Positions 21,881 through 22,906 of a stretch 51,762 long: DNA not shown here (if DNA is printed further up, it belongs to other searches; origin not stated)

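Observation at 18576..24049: Six extra genes attached to the nos operon: candidate naphthoquinone-salvage / menaquinone-finishing module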

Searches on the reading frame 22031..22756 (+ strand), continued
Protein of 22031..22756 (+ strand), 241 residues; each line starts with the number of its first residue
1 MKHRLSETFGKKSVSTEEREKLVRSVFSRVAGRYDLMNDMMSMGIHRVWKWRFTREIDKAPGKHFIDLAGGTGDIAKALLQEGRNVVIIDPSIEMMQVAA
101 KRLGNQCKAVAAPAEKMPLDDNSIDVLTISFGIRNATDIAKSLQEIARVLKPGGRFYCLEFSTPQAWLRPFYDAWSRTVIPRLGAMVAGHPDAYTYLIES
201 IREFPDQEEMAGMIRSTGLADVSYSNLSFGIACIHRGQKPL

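Call 43: search_protein_families(library=ncbifam, proteins=[L099:8275-9150:+, L099:9147-9989:+, L099:9986-10714:+, L099:10711-11697:+, L099:11667-13037:-, L099:13065-13886:-, L099:13883-15712:-, L099:15648-16070:-, L099:16067-17188:-, L099:6375-7832:-], max_evalue=0.00001)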
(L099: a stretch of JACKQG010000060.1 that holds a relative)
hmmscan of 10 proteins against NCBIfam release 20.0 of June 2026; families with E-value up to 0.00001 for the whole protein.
L099:8275-9150:+ (291 aa): 10 families
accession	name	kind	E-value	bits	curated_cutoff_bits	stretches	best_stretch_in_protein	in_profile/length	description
NF004751.0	PRK06080.1-3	equivalog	9.1e-83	278.2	264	1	4-290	12-294/296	1,4-dihydroxy-2-naphthoate polyprenyltransferase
NF004750.0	PRK06080.1-2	equivalog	5.9e-61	206.4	346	1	3-290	7-299/301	1,4-dihydroxy-2-naphthoate polyprenyltransferase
TIGR00751.1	menA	equivalog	1.3e-56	192.1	102.15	1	10-286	1-282/284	1,4-dihydroxy-2-naphthoate octaprenyltransferase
NF004754.0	PRK06080.1-6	equivalog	5.8e-46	157.3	522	1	4-290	11-302/308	1,4-dihydroxy-2-naphthoate polyprenyltransferase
NF004749.0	PRK06080.1-1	equivalog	2.2e-42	145.3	277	1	5-291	22-307/311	1,4-dihydroxy-2-naphthoate polyprenyltransferase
TIGR02235.1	menA_cyano-plnt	equivalog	1e-27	97.2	225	1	4-290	1-284/285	2-carboxy-1,4-naphthoquinone phytyltransferase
NF004617.0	PRK05951.1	equivalog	3.3e-27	95.4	239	1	10-288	22-296/306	prenyltransferase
NF009926.0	PRK13387.1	equivalog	1.3e-26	93.5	316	1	6-242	7-265/317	1,4-dihydroxy-2-naphthoate polyprenyltransferase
NF004753.0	PRK06080.1-5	equivalog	1.6e-25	90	555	1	6-291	15-305/312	1,4-dihydroxy-2-naphthoate polyprenyltransferase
NF004752.0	PRK06080.1-4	subfamily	1.3e-19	71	289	1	9-245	10-253/300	1,4-dihydroxy-2-naphthoate polyprenyltransferase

L099:9147-9989:+ (280 aa): 0 families

L099:9986-10714:+ (242 aa): 17 families
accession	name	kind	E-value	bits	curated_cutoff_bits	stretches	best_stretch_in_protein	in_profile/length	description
NF001242.0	PRK00216.1-3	equivalog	5.7e-79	265.1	351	1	8-240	12-255/258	bifunctional demethylmenaquinone methyltransferase/2-methoxy-6-polyprenyl-1,4-benzoquinol methylase UbiE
TIGR01934.1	MenG_MenH_UbiE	subfamily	1.6e-77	259.8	158.35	1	26-242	1-223/223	ubiquinone/menaquinone biosynthesis methyltransferase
NF001240.0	PRK00216.1-1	equivalog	3.7e-72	242.4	378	1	9-242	8-250/251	bifunctional demethylmenaquinone methyltransferase/2-methoxy-6-polyprenyl-1,4-benzoquinol methylase UbiE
NF052510.1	methyltran_MpqE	exception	2.7e-67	226.6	335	1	20-242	2-234/234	methyl-plastoquinone biosynthesis methyltransferase MpqE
NF001244.0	PRK00216.1-5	equivalog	1.4e-64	217.7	216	1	19-242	3-235/236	bifunctional demethylmenaquinone methyltransferase/2-methoxy-6-polyprenyl-1,4-benzoquinol methylase UbiE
NF001241.0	PRK00216.1-2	equivalog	1.2e-59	201.7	327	1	18-242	5-229/231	demethylmenaquinone methyltransferase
NF001243.0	PRK00216.1-4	equivalog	4.9e-48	163.5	235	1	19-242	2-233/237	demethylmenaquinone methyltransferase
TIGR02752.1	MenG_heptapren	equivalog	8.3e-44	149.8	419.85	1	21-242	2-231/231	demethylmenaquinone methyltransferase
NF004452.0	PRK05785.1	equivalog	3.7e-16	59.3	207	1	20-233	5-215/228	hypothetical protein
NF043040.1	corrin_prot_MT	hypoth_equivalog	3.8e-14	52.6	180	1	34-174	12-160/216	corrinoid protein-associated methyltransferase CpaM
NF045667.1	MTase_DVU1556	equivalog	3.3e-13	49.6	155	1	54-223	12-161/213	DVU_1556 family methyltransferase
NF047649.1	MTase_UXPK_star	exception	4.7e-12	45.5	460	1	66-160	79-180/283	methyltransferase/UXPK-star double selenoprotein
NF008823.0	PRK11873.1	subfamily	4.2e-11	42.8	263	1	63-160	76-180/272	arsenite methyltransferase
NF041537.1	ArsM_AhpD_UU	exception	8.8e-10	37.9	510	1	66-160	78-179/345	arsenite methyltransferase/AhpD domain selenoprotein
NF007610.0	PRK10258.1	equivalog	2e-09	37.1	342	1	26-159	9-136/251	malonyl-ACP O-methyltransferase BioC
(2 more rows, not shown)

L099:10711-11697:+ (328 aa): 76 families (the best 25 are shown)
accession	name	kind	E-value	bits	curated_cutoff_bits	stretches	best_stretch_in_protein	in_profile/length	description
TIGR01923.1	menE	equivalog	9e-59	199.5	330.15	1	2-317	111-442/442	o-succinylbenzoate--CoA ligase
NF002966.0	PRK03640.1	equivalog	1.7e-52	178.6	556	2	3-189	140-323/483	o-succinylbenzoate--CoA ligase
NF005660.0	PRK07445.1-2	equivalog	4.9e-46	157.3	525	1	5-323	71-392/397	O-succinylbenzoic acid--CoA ligase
NF004837.0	PRK06187.1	subfamily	1.3e-45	155.6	476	2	6-191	172-362/531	long-chain-fatty-acid--CoA ligase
NF006539.0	PRK09029.1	equivalog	4.6e-43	147.7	494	1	9-322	141-452/458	o-succinylbenzoate--CoA ligase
NF005877.1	PRK07824.1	equivalog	7.5e-39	133.8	345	1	4-318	42-359/362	o-succinylbenzoate--CoA ligase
NF005662.0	PRK07445.1-4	equivalog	3.8e-30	104.8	640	1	5-322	124-462/467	O-succinylbenzoic acid--CoA ligase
NF005702.0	PRK07514.1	subfamily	8.7e-30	103.5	558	2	205-325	380-504/506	malonyl-CoA synthase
NF005859.1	PRK07788.1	exception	6.6e-29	100.8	875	2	205-317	438-554/560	long-chain-fatty-acid--CoA ligase FadD2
NF005307.0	PRK06839.1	equivalog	5e-27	94.7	748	2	202-323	370-495/496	o-succinylbenzoate--CoA ligase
NF005801.1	PRK07656.1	equivalog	3e-26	92.2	657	1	6-315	167-497/500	FadD3 family acyl-CoA ligase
NF004114.0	PRK05605.1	equivalog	3e-24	85.3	766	2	202-320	446-568/575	long-chain-fatty-acid--CoA ligase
TIGR03098.1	ligase_PEP_1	hypoth_equivalog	4.6e-24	84.8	592.35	2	200-319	393-516/517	acyl-CoA ligase (AMP-forming), exosortase A system-associated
NF009071.0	PRK12406.1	subfamily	6.6e-24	84.2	701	2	205-320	382-501/510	acyl-CoA synthetase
NF009922.0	PRK13383.1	equivalog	1.3e-23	83.5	987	2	205-323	402-524/528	acyl-CoA synthetase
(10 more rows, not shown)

L099:11667-13037:- (456 aa): 26 families (the best 25 are shown)
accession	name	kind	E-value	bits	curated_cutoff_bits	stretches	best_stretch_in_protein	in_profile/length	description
TIGR00543.1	isochor_syn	subfamily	5.2e-79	266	224.75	1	112-454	14-349/349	isochorismate synthase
NF005459.0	PRK07054.1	equivalog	1.1e-77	262.1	475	1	44-455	54-457/476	isochorismate synthase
NF005380.0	PRK06923.1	equivalog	8.5e-57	193.1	486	1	195-454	128-389/399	isochorismate synthase DhbC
TIGR00564.1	trpE_most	equivalog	2e-37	129.3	517.7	1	114-453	113-453/455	anthranilate synthase component I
NF006563.0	PRK09070.1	equivalog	2.4e-37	128.6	514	1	150-455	146-445/447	aminodeoxychorismate synthase component I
TIGR01820.1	TrpE-arch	equivalog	5.2e-36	124.9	512.05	1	139-454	135-448/449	anthranilate synthase component I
TIGR01824.1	PabB-clade2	equivalog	7.8e-35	120.8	408.55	1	227-448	135-353/355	aminodeoxychorismate synthase, component I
NF011588.0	PRK15012.1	equivalog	1.5e-32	113.1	488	1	124-452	106-426/431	isochorismate synthase MenF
NF010089.0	PRK13574.1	equivalog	1.3e-30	106.8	527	1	191-453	160-417/421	anthranilate synthase component I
NF011591.0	PRK15016.1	equivalog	2.6e-30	105.7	624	1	209-454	147-388/391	isochorismate synthase EntC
TIGR00553.1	pabB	equivalog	1e-28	100.5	328.4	1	244-447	126-326/329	aminodeoxychorismate synthase component I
NF010087.0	PRK13572.1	equivalog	5.4e-27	94.5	580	1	178-455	162-432/435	anthranilate synthase component I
NF005698.0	PRK07508.1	equivalog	1.1e-25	90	452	1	242-447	168-372/383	aminodeoxychorismate synthase component I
NF010086.0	PRK13571.1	equivalog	2.3e-25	89.1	693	1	194-455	236-498/510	anthranilate synthase component I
NF010082.0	PRK13567.1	equivalog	5.6e-25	88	576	1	230-452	246-465/468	anthranilate synthase component I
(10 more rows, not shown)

L099:13065-13886:- (273 aa): 70 families (the best 25 are shown)
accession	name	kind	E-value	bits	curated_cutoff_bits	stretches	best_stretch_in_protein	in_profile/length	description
NF005637.0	PRK07396.1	equivalog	1.4e-144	480.5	380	1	3-272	5-272/273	1,4-dihydroxy-2-naphthoyl-CoA synthase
TIGR01929.1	menB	equivalog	6.9e-130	432.2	342.7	1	12-268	1-258/259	1,4-dihydroxy-2-naphthoyl-CoA synthase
NF006186.0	PRK08321.1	equivalog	1.3e-94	317.2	378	1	9-269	19-298/302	1,4-dihydroxy-2-naphthoyl-CoA synthase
TIGR03210.1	badI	equivalog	1.9e-94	315.7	467.6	1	12-268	1-255/256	2-ketocyclohexanecarboxyl-CoA hydrolase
NF004475.0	PRK05809.1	subfamily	6.2e-47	160.3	394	1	11-268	2-259/260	short-chain-enoyl-CoA hydratase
NF051848.1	EnCoAHydtEchA19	equivalog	3.2e-46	158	400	1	19-268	6-257/258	enoyl-CoA hydratase EchA19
NF004517.0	PRK05862.1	equivalog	9.3e-45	153.1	396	1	11-268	2-256/257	enoyl-CoA hydratase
NF005802.0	PRK07657.1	equivalog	1e-43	149.8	363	1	20-267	11-258/260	enoyl-CoA hydratase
NF042430.2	EnCoAhydt_DpgD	equivalog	4.1e-43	147.7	400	1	18-267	2-256/258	enoyl-CoA-hydratase DpgD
NF006699.0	PRK09245.1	subfamily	1.2e-42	146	354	1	15-268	5-265/266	crotonase/enoyl-CoA hydratase family protein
NF004781.0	PRK06127.1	subfamily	3.1e-42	145.1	291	1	13-267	11-267/269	enoyl-CoA hydratase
NF004840.0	PRK06190.1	equivalog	4.9e-42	144.3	253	1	15-229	6-218/260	enoyl-CoA hydratase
NF004857.0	PRK06210.1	equivalog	2.9e-41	141.7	341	1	9-268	4-274/275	enoyl-CoA hydratase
NF006008.0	PRK08139.1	equivalog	8.7e-41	140.2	313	1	15-268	13-265/266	enoyl-CoA hydratase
NF004796.0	PRK06144.1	subfamily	1.1e-40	139.8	272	1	12-267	7-260/262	enoyl-CoA hydratase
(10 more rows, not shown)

L099:13883-15712:- (609 aa): 24 families
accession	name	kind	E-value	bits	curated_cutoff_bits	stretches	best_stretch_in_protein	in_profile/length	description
TIGR00173.1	menD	equivalog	1.8e-126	422.9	244.2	1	29-481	1-433/435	2-succinyl-5-enolpyruvyl-6-hydroxy-3-cyclohexene-1-carboxylic-acid synthase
NF005712.0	PRK07524.1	subfamily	1.3e-18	66.8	500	2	405-594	348-531/536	5-guanidino-2-oxopentanoate decarboxylase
NF006052.0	PRK08199.1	subfamily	2.4e-16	59.2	539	1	32-271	12-236/559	thiamine pyrophosphate protein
NF006122.0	PRK08266.1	subfamily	5.6e-14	51.5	571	2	476-595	410-527/543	hypothetical protein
NF005485.1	PRK07092.1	equivalog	3.9e-13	49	493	1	409-594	339-520/523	benzoylformate decarboxylase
NF006203.0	PRK08327.1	equivalog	7.4e-13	47.8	456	1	30-271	11-254/571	thiamine pyrophosphate-requiring protein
NF006016.1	PRK08155.1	equivalog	1.9e-12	46.4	870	1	34-193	9-161/554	acetolactate synthase large subunit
NF006187.0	PRK08322.1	equivalog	4.1e-12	45.3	509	0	31-271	5-229/548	acetolactate synthase large subunit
TIGR03457.1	sulphoacet_xsc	equivalog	7.3e-11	41.1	676.4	1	32-275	6-232/579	sulfoacetaldehyde acetyltransferase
TIGR00118.1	acolac_lg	equivalog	7.8e-11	41.1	538.35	0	409-595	352-537/557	biosynthetic-type acetolactate synthase large subunit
NF004919.0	PRK06276.1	equivalog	8.1e-11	40.9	866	0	32-271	5-235/582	acetolactate synthase large subunit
NF005713.0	PRK07525.1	subfamily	1e-10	40.7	620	1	31-275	9-236/592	sulfoacetaldehyde acetyltransferase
NF005470.0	PRK07064.1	equivalog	2.6e-10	40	495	0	468-592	407-529/552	thiamine pyrophosphate-binding protein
NF006524.0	PRK08978.1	equivalog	2.6e-10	39.2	738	0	466-595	399-527/548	acetolactate synthase 2 catalytic subunit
NF006525.0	PRK08979.1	equivalog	1.3e-08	33.7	1084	1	31-139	7-115/572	acetolactate synthase 3 large subunit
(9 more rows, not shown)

L099:15648-16070:- (140 aa): 2 families
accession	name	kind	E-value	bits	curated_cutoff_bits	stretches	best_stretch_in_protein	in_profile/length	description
TIGR00051.1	TIGR00051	subfamily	1.8e-07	31.5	68.7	1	9-93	2-85/117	YbgC/FadM family acyl-CoA thioesterase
TIGR02799.1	thio_ybgC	equivalog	9e-07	29.2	141.35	1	5-118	1-111/126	tol-pal system-associated acyl-CoA thioesterase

L099:16067-17188:- (373 aa): 12 families
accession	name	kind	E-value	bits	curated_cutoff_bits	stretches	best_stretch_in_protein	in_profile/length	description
TIGR01927.1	menC_gam_Gplu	equivalog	7.2e-51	173.3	130.55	1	44-359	2-301/307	o-succinylbenzoate synthase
NF003473.0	PRK05105.1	equivalog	3e-42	144.8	236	1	37-364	3-313/331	o-succinylbenzoate synthase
NF002739.0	PRK02714.1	equivalog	4.9e-41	141.2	259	1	43-357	8-307/320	o-succinylbenzoate synthase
NF002782.0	PRK02901.1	equivalog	3.6e-26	91.9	288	1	173-371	96-289/328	o-succinylbenzoate synthase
TIGR02534.1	mucon_cyclo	subfamily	4.5e-19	68.7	334.95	1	47-361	11-335/368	muconate/chloromuconate family cycloisomerase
TIGR01928.1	menC_lowGC_arch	equivalog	1.2e-17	64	200.65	1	45-330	3-291/325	o-succinylbenzoate synthase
NF042940.1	racemase_DgcA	equivalog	6.7e-17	61.7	400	1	46-368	7-312/323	N-acetyl-D-Glu racemase DgcA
NF041118.1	A_G_epim_Thtga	equivalog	1.6e-16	60.4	500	1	51-332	17-302/341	L-Ala-D/L-Glu epimerase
NF011708.0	PRK15129.1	equivalog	4.6e-10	39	343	1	45-370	9-319/321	L-Ala-D/L-Glu epimerase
NF047905.1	SucbenSynMenCBdel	equivalog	1.3e-08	34.4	500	0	181-337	124-267/327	o-succinylbenzoate synthase MenC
NF047820.1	TalGalacDh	equivalog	8.5e-08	31.5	500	1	178-334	165-317/371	L-talarate/galactarate dehydratase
NF040866.1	AraD_Arch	equivalog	2.1e-06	27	650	1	180-347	164-327/372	arabinonate dehydratase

L099:6375-7832:- (485 aa): 8 families
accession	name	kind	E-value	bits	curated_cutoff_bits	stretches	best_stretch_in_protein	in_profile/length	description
NF007091.2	PRK09545.1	equivalog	1.9e-29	102.8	268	2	116-287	146-317/318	zinc ABC transporter substrate-binding protein ZnuA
NF040870.1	AztC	equivalog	1.2e-18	67.6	350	1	24-286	1-277/277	zinc ABC transporter substrate-binding protein AztC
NF053703.1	Mn_SBP_EfaA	exception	4e-12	45.9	485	1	98-286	117-309/310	Mn/Fe ABC transporter substrate-binding lipoprotein EfaA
NF040928.1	ABC_lipo_SloC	subfamily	8.1e-11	41.6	525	1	97-286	109-302/304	metal ABC transporter substrate-binding lipoprotein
NF047355.1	ABC_bind_Mn_Staph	exception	2.3e-09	36.9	500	1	19-287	30-309/309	manganese ABC transporter substrate-binding lipoprotein MntC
NF053842.1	MnTportMntCDein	equivalog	1.1e-08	34.6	400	1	113-206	103-198/281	manganese ABC transporter substrate-binding protein MntC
TIGR03772.1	anch_rpt_subst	equivalog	1.9e-07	30.1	350.45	1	120-286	317-485/486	anchored repeat ABC transporter, substrate-binding protein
NF033605.1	Zn_bnd_ABC_AdcA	exception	2.7e-06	26.6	700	1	119-300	152-333/517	zinc ABC transporter substrate-binding lipoprotein AdcA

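Call 58: find_homologous_proteins(query=L099:13065-13886:-, max_evalue=1e-30)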
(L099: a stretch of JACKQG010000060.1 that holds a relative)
Query L099:13065-13886:- (273 aa): 8000 proteins with E <= 1e-30 among 8000 candidates; the best 120 are listed.
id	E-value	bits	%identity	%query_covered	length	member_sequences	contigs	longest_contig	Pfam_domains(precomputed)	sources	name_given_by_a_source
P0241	4.6e-181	618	100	100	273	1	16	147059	PF00378.26,PF16113.11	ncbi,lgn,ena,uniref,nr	ncbi:MAG: 1,4-dihydroxy-2-naphthoyl-CoA synthase [Gammaproteobacteria bacterium]|uniref:1,4-dihydrox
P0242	9.6e-161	552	88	100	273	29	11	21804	PF00378.26,PF16113.11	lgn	-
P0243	1.2e-158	545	87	100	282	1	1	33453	PF00378.26,PF16113.11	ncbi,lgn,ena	-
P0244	1.4e-157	541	85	100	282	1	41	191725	PF00378.26,PF16113.11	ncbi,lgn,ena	-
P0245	1.5e-157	541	85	100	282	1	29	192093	PF00378.26,PF16113.11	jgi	-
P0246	1.9e-157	541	85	100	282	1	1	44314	PF00378.26,PF16113.11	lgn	-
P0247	3.7e-157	540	85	100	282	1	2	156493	PF00378.26,PF16113.11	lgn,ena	-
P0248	4.0e-157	540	84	100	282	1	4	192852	PF00378.26,PF16113.11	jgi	-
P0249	5.1e-157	540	85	100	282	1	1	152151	PF00378.26,PF16113.11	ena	-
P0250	5.5e-157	539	85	100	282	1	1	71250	PF00378.26,PF16113.11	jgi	-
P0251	9.6e-157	539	85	100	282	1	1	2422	PF00378.26,PF16113.11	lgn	-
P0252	1.3e-156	538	84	100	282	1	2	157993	PF00378.26,PF16113.11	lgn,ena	-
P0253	1.4e-156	538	84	100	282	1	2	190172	PF00378.26,PF16113.11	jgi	-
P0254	4.2e-156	537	86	100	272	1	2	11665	PF00378.26,PF16113.11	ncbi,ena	-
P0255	4.0e-152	524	84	100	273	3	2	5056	PF00378.26,PF16113.11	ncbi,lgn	-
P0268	3.9e-142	491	77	100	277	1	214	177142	PF00378.26,PF16113.11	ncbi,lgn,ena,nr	ncbi:MAG: 1,4-dihydroxy-2-naphthoyl-CoA synthase [Thiotrichales bacterium]|nr:1,4-dihydroxy-2-naphth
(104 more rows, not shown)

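Call 59: find_encoding_contigs(protein=P0244, flank=10000, max_places=1)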
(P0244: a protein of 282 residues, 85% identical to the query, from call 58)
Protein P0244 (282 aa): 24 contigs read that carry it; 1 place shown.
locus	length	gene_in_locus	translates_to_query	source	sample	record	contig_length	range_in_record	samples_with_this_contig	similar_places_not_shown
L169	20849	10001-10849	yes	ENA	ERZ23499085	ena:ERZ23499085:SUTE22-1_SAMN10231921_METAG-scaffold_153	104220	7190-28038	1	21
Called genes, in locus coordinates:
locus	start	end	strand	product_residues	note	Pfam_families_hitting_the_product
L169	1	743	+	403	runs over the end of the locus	-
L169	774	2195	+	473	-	PF13229:Beta_helix (weak), PF05048:NosD, PF13229:Beta_helix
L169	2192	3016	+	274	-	PF13183:Fer4_8 (faint), PF13534:Fer4_17 (faint), PF13187:Fer4_9 (faint), PF13746:Fer4_18 (faint), PF25160:LdpA_Fe-S-bd (faint), PF12797:Fer4_2 (faint), PF00037:Fer4 (weak), PF12838:Fer4_7, +5 more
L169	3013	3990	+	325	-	PF12801:Fer4_5, PF00037:Fer4 (weak)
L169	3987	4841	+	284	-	PF00005:ABC_tran, PF02463:SMC_N, PF13304:AAA_21 (weak)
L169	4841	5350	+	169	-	-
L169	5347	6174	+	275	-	PF01061:ABC2_membrane, PF12679:ABC2_membrane_2, PF12698:ABC2_membrane_3 (weak)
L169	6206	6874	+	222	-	PF00034:Cytochrom_C, PF13442:Cytochrome_CBB3 (weak)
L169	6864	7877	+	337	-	PF21508:MenC_N, PF13378:MR_MLE_C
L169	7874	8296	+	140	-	PF13279:4HBT_2, PF03061:4HBT (weak)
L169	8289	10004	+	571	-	PF02776:TPP_enzyme_N, PF16582:TPP_enzyme_M_2, PF02775:TPP_enzyme_C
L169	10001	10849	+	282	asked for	PF00378:ECH_1, PF16113:ECH_2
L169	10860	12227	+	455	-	PF00425:Chorismate_bind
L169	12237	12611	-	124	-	PF04358:DsrC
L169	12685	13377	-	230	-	PF02665:Nitrate_red_gam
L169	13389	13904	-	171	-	PF02613:Nitrate_red_del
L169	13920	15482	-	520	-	PF12797:Fer4_2 (faint), PF13187:Fer4_9 (faint), PF13237:Fer4_10, PF13247:Fer4_11, PF12838:Fer4_7, PF14711:Nitr_red_bet_C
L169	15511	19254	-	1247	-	PF14710:Nitr_red_alph_N, PF00384:Molybdopterin, PF28599:NarG_dom_V, PF01568:Molydop_binding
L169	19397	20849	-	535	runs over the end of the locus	PF07690:MFS_1 (weak)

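Call 60: find_encoding_contigs(protein=P0268, flank=10000, max_places=1)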
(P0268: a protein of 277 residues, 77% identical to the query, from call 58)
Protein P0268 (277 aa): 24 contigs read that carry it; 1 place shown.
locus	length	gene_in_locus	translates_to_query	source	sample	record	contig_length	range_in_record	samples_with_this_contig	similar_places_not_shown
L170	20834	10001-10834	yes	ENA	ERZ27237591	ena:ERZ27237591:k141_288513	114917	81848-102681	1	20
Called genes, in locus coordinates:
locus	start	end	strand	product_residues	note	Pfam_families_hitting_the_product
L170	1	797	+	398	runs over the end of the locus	-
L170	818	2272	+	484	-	PF13229:Beta_helix, PF05048:NosD, PF13229:Beta_helix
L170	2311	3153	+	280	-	PF13183:Fer4_8 (faint), PF13534:Fer4_17 (faint), PF13187:Fer4_9 (faint), PF12797:Fer4_2 (faint), PF13237:Fer4_10 (faint), PF13746:Fer4_18 (faint), PF00037:Fer4 (weak), PF12838:Fer4_7, +3 more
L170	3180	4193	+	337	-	PF12801:Fer4_5, PF12838:Fer4_7 (faint), PF13237:Fer4_10 (faint), PF12801:Fer4_5 (weak)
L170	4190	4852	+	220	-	PF02463:SMC_N, PF00005:ABC_tran, PF13304:AAA_21 (weak)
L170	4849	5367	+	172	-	-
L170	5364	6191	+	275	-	PF01061:ABC2_membrane, PF12679:ABC2_membrane_2, PF12698:ABC2_membrane_3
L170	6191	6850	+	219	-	PF13442:Cytochrome_CBB3 (faint), PF00034:Cytochrom_C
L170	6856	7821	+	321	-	PF21508:MenC_N (weak), PF13378:MR_MLE_C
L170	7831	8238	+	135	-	PF13279:4HBT_2, PF03061:4HBT (weak)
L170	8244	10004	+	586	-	PF02776:TPP_enzyme_N, PF16582:TPP_enzyme_M_2 (weak), PF02775:TPP_enzyme_C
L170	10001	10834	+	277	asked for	PF00378:ECH_1, PF16113:ECH_2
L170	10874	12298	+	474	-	PF00425:Chorismate_bind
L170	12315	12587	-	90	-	-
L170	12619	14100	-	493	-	PF00361:Proton_antipo_M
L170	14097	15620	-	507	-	PF01059:Oxidored_q5_N (weak), PF00361:Proton_antipo_M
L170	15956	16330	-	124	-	PF00903:Glyoxalase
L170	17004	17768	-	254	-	PF02348:CTP_transf_3, PF12804:NTP_transf_3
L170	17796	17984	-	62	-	PF03966:Trm112p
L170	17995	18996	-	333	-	PF02606:LpxK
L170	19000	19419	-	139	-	PF02472:ExbD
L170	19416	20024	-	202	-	PF01618:MotA_ExbB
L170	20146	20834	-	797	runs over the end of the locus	PF13567:DUF4131, PF03772:Competence, PF00753:Lactamase_B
